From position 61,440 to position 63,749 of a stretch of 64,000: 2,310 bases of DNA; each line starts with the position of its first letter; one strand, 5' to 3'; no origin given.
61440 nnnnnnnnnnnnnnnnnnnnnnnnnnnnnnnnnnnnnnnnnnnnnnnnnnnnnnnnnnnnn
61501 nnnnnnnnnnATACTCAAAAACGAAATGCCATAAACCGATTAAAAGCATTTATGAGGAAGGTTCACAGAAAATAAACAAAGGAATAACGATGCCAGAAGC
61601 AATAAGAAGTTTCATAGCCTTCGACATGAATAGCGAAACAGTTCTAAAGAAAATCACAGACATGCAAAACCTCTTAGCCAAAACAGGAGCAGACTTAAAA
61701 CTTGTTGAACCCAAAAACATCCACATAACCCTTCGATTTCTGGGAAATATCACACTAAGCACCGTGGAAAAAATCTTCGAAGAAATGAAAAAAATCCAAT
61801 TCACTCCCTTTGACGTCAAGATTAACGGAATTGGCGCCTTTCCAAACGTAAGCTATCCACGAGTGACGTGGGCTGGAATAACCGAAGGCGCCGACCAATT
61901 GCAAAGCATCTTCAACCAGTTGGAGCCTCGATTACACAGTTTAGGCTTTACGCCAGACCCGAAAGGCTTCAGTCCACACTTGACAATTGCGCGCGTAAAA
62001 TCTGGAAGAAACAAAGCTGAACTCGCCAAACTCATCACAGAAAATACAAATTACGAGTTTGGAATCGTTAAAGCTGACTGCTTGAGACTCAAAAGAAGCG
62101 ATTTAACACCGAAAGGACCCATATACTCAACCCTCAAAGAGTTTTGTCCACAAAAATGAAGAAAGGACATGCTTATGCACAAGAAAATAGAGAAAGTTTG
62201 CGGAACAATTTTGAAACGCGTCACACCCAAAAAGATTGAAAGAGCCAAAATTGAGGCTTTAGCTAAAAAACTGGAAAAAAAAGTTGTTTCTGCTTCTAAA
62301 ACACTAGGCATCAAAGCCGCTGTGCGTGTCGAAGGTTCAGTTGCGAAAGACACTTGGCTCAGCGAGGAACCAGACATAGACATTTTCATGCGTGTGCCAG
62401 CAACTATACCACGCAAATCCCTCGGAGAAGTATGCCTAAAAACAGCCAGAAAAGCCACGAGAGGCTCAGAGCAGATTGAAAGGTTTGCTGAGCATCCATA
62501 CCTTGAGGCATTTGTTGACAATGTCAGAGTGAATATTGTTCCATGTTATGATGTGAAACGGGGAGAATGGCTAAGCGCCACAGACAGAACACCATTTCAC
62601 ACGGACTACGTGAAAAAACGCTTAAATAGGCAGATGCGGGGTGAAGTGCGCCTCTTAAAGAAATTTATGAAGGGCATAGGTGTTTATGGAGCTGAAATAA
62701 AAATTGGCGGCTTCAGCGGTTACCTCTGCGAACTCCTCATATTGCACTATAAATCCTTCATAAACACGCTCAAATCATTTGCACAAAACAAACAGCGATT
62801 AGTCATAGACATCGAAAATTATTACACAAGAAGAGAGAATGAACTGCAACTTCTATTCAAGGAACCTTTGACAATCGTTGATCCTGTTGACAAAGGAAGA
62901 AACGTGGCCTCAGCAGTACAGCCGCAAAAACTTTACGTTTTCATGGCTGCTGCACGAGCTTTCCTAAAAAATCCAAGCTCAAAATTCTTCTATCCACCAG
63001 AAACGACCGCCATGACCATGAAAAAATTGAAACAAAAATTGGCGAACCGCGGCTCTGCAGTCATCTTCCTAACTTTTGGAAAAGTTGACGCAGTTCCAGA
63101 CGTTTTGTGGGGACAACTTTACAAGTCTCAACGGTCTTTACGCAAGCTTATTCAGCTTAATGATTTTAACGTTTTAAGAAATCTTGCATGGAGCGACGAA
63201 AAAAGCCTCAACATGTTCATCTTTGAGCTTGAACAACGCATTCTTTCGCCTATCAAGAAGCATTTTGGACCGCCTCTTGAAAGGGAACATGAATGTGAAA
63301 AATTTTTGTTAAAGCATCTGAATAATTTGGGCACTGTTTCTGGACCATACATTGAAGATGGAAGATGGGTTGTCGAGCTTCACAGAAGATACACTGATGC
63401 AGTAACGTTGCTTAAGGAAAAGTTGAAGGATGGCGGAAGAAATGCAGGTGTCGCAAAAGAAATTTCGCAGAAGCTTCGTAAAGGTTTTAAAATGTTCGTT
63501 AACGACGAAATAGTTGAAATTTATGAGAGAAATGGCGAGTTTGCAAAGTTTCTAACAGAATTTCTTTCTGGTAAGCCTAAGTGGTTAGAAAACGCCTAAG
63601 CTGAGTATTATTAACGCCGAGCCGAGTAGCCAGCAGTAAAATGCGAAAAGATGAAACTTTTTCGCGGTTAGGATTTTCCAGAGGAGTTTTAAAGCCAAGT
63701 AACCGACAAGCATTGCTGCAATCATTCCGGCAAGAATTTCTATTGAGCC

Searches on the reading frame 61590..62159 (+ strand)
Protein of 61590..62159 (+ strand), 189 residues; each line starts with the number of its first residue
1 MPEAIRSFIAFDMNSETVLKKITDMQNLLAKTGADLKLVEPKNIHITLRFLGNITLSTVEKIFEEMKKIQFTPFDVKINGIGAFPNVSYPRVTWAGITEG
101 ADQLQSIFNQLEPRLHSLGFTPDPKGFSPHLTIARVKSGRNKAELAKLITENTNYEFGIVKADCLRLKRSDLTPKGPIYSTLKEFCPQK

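Call 68: search_protein_families(library=pfam, proteins=[window:61590-62159:+], max_evalue=0.01)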
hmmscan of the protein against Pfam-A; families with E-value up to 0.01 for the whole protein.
window:61590-62159:+ (189 aa): 3 families
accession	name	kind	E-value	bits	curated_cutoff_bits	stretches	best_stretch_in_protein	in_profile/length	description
PF02834.22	LigT_PEase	-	1.8e-28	99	23.3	2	17-94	6-87/87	LigT like Phosphoesterase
PF10469.15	AKAP7_NLS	-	1.1e-15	58.5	24.4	1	8-183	4-204/208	AKAP7 2'5' RNA ligase-like domain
PF13563.12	2_5_RNA_ligase2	-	4.4e-09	37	27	1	41-166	23-147/152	2'-5' RNA ligase superfamily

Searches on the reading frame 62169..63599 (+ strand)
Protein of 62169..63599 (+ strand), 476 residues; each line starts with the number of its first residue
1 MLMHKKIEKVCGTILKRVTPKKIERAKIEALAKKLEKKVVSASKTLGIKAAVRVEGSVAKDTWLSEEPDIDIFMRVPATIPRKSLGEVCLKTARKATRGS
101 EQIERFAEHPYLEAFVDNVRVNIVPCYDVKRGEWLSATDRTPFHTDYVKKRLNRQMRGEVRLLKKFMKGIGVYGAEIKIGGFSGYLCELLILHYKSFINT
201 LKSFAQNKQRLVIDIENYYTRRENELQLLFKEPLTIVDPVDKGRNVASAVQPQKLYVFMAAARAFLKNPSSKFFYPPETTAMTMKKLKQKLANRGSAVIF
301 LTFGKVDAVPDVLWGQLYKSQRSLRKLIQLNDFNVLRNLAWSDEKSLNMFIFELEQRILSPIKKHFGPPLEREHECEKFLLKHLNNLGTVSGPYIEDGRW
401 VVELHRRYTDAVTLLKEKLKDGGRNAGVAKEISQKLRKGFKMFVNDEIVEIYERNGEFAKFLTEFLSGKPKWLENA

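Call 68: search_protein_families(library=pfam, proteins=[window:62169-63599:+], max_evalue=0.01)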
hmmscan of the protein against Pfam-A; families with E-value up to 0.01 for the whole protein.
window:62169-63599:+ (476 aa): 3 families
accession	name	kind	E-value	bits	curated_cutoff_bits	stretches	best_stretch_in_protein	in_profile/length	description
PF09249.16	tRNA_NucTransf2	-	1.8e-41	141.3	27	1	159-274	2-112/113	tRNA nucleotidyltransferase, second domain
PF21133.2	CAA_C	-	2.6e-32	111.9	22.2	1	294-443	1-142/144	CCA-adding enzyme, C-terminal domain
PF01909.29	NTP_transf_2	-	8.2e-07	29.8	21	1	35-134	4-80/93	Nucleotidyltransferase domain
